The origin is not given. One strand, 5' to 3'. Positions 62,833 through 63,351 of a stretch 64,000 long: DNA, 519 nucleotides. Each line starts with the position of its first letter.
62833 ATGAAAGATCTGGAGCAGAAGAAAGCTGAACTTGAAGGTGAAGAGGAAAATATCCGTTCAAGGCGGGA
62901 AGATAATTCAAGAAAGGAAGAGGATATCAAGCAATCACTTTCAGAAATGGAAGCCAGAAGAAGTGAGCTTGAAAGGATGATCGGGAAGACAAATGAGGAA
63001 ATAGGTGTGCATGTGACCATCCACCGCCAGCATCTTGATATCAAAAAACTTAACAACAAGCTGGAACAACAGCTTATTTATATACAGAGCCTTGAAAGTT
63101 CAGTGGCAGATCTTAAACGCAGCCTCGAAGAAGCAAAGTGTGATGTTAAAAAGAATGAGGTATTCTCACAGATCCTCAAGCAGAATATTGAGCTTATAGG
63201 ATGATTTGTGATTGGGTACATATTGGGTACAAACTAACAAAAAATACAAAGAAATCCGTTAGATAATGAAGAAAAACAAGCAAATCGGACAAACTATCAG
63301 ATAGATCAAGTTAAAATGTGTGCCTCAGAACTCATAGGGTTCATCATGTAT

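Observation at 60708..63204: Actin-fold ATPase plus long coiled-coil partner directly downstream of ppk1-ppx: a candidate filament system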

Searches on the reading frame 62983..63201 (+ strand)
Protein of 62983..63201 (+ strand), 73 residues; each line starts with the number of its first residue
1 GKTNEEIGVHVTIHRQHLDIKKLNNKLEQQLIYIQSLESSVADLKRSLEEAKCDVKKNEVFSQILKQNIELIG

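Call 66: search_protein_representatives(protein=window:62983-63201:+)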
Query: 73 residues. Proteins with E-value up to 0.001 (for the whole library): 10; up to 1e-10: 7; up to 1e-30: 0. The best 10 are listed.
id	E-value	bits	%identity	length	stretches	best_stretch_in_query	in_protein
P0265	9.0e-28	111.0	61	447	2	2-72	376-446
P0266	3.1e-27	109.3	86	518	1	2-72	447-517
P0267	1.1e-23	98.1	76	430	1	2-72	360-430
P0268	1.1e-16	76.1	50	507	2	3-71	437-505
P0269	5.3e-13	64.5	46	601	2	3-71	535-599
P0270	1.4e-11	60.0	45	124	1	2-70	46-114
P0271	2.1e-11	59.4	48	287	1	2-70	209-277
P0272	1.8e-10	56.5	45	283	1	2-72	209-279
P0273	1.4e-08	50.6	31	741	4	14-65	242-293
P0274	2.1e-06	43.7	41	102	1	2-71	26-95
